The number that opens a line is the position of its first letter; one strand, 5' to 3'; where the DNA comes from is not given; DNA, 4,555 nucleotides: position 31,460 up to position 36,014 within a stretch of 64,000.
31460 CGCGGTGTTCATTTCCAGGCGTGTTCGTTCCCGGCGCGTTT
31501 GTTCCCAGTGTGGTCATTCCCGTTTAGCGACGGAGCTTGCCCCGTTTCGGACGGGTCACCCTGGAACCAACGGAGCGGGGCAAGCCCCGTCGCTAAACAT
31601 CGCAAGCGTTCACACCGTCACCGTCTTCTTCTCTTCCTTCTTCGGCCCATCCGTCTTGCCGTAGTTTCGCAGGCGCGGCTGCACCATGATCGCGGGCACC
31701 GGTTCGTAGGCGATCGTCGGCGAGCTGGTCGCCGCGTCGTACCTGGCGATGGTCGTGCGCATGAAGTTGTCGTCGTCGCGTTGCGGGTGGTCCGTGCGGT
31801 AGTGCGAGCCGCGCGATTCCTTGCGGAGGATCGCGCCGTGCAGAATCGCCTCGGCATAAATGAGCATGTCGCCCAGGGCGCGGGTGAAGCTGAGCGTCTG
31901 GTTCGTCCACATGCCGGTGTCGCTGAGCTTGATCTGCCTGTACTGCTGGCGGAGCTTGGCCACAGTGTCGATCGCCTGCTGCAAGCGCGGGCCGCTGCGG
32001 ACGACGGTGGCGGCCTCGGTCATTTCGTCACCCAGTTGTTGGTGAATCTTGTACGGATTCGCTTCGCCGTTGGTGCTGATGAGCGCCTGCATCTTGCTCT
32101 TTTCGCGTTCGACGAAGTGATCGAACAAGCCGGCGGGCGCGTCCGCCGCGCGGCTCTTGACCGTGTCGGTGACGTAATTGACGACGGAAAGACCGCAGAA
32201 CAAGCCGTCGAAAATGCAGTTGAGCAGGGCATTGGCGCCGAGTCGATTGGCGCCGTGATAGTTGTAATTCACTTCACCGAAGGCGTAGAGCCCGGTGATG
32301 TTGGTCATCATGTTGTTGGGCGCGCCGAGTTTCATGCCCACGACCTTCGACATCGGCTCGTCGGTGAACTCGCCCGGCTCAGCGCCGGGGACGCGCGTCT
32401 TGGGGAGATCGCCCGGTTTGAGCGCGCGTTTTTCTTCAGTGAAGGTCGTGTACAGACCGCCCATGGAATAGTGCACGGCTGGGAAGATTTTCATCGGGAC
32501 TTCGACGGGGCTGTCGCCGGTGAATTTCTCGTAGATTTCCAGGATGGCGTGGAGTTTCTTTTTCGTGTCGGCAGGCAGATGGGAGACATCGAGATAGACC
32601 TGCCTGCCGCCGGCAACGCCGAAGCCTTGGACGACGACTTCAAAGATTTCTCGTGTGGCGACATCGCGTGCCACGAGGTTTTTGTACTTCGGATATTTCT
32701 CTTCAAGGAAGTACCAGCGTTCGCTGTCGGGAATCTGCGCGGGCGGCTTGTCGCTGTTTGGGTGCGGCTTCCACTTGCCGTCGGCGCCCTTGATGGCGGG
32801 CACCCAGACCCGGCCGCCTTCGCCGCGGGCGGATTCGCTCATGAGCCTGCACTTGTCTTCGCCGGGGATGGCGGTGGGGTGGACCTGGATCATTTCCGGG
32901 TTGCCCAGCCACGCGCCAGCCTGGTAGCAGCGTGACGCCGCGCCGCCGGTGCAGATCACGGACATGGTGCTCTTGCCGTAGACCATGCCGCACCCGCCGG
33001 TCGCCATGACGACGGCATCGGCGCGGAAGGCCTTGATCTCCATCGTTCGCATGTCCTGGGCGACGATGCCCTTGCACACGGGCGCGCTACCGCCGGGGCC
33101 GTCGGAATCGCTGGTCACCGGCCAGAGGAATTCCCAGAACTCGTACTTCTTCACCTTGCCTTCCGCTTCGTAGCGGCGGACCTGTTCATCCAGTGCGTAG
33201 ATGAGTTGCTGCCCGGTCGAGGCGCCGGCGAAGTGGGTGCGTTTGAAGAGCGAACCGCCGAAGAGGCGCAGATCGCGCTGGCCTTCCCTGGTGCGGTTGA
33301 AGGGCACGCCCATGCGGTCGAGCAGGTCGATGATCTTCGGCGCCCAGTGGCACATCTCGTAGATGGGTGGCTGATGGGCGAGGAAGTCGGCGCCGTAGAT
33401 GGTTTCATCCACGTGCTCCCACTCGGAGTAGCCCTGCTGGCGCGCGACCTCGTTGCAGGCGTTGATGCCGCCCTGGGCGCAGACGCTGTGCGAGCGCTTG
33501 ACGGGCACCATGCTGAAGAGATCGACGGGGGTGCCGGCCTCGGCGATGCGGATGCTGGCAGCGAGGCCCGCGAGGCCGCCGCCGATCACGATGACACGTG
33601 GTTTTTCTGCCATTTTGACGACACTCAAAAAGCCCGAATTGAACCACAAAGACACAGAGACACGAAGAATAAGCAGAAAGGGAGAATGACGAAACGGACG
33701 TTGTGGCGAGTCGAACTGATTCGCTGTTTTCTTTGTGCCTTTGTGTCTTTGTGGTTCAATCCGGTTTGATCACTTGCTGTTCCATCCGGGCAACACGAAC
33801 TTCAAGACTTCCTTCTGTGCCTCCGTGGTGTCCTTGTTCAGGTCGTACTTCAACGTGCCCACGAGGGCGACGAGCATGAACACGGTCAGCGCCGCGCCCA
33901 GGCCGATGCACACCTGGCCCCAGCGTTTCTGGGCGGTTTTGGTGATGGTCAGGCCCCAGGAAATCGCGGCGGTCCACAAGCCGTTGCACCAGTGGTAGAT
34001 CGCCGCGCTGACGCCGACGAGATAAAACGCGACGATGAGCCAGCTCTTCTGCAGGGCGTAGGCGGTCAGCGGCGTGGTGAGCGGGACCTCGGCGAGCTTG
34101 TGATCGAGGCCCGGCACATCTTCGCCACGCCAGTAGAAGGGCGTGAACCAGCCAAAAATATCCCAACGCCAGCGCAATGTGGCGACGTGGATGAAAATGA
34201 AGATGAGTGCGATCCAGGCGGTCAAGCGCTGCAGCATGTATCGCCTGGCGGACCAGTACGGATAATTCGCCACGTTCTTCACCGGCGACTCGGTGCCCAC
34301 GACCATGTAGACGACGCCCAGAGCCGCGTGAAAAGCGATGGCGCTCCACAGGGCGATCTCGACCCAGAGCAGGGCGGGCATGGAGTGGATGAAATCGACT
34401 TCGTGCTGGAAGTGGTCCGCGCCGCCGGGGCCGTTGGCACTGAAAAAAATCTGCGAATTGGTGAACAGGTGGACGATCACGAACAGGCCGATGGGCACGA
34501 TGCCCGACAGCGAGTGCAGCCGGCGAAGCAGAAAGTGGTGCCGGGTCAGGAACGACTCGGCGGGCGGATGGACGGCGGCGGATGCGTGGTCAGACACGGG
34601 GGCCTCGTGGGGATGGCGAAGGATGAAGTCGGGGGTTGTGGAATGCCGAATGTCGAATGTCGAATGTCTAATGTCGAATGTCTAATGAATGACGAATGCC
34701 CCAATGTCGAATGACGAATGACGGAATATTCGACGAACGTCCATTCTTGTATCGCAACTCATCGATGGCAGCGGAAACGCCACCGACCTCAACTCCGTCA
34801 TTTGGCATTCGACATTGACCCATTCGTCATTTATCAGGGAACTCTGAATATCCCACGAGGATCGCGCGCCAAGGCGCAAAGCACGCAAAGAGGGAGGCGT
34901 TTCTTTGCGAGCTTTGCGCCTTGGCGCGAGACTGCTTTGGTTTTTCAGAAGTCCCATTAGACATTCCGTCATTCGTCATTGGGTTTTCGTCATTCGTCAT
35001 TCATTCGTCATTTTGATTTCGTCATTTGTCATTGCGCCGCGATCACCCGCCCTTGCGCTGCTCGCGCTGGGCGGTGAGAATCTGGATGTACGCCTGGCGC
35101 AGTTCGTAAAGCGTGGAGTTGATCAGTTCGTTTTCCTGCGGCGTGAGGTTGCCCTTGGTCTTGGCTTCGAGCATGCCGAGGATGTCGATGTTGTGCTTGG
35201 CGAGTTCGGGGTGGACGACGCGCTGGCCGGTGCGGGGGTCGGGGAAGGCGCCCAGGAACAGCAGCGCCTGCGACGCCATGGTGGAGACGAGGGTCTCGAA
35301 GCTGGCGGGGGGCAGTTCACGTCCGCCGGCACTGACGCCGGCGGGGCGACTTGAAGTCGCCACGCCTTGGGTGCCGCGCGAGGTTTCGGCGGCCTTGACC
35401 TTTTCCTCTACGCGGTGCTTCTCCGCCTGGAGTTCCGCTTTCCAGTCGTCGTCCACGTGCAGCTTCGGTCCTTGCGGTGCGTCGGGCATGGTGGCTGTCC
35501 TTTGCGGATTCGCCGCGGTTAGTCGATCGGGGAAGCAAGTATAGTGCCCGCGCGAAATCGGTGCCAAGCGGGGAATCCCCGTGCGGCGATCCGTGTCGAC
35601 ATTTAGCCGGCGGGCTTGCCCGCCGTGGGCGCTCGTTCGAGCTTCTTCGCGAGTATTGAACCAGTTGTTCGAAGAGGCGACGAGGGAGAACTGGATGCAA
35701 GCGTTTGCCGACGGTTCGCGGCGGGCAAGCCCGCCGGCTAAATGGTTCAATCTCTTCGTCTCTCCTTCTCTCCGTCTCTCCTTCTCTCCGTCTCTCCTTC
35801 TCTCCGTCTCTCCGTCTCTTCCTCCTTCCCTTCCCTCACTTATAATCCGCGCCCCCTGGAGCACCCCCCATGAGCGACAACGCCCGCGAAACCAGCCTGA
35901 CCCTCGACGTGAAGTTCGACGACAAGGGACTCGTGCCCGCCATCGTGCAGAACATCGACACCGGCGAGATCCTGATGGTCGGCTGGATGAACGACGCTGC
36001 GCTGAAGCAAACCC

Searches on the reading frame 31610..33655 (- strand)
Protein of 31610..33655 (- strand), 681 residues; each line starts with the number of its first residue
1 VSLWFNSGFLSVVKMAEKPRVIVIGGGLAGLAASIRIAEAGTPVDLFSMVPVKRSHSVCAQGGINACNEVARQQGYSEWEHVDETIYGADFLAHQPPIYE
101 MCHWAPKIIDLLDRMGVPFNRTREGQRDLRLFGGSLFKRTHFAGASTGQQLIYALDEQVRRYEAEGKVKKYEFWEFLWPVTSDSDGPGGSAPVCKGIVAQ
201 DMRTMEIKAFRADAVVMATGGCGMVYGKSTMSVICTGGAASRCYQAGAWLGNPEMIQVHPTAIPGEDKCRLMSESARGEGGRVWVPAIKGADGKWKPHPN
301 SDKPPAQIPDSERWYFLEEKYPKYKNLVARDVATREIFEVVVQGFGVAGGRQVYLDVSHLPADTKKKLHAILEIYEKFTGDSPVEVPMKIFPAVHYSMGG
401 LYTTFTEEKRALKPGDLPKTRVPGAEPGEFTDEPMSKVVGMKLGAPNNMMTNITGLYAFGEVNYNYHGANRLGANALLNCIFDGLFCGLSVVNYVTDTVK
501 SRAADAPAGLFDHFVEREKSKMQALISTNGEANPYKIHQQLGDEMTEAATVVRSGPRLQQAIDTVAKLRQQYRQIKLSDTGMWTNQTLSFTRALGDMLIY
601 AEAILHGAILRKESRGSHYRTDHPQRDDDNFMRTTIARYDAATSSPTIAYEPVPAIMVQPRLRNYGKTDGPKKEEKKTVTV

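Call 10: search_protein_families(library=pfam, proteins=[window:31610-33655:-], max_evalue=0.01)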
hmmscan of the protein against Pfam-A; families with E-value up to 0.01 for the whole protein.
window:31610-33655:- (681 aa): 6 families
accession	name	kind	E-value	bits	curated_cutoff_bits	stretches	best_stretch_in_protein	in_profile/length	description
PF00890.30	FAD_binding_2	-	3.5e-64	218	20.4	2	21-404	2-376/414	FAD binding domain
PF02910.25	Succ_DH_flav_C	-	3.6e-36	124.4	20.8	1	538-665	1-130/130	Fumarate reductase flavoprotein C-term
PF03486.20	HI0933_like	-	4.8e-05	23.3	50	1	20-77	2-61/244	HI0933-like protein Rossmann domain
PF01134.28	GIDA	-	5.2e-05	22.9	22.1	1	21-56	2-33/391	Glucose inhibited division protein A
PF07992.20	Pyr_redox_2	-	0.00051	20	26.1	1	20-55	2-31/291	Pyridine nucleotide-disulphide oxidoreductase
PF01266.30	DAO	-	0.0047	16.9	27.9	0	20-104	1-95/353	FAD dependent oxidoreductase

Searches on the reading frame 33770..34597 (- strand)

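Call 10: search_protein_families(library=pfam, proteins=[window:33770-34597:-], max_evalue=0.01)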
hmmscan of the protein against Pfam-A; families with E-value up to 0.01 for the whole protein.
window:33770-34597:- (275 aa): 1 family
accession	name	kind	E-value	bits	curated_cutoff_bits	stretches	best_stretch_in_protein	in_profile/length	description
PF03904.18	DUF334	-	0.0094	16.7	30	0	221-253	33-65/123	Domain of unknown function (DUF334)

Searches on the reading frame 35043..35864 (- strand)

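Call 10: search_protein_families(library=pfam, proteins=[window:35043-35864:-], max_evalue=0.01)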
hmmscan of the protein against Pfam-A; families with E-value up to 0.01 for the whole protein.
window:35043-35864:- (273 aa): 1 family
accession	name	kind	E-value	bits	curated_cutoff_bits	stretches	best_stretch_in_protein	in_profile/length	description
PF08899.16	DUF1844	-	6.9e-25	87.4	27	1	187-261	2-76/76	Domain of unknown function (DUF1844)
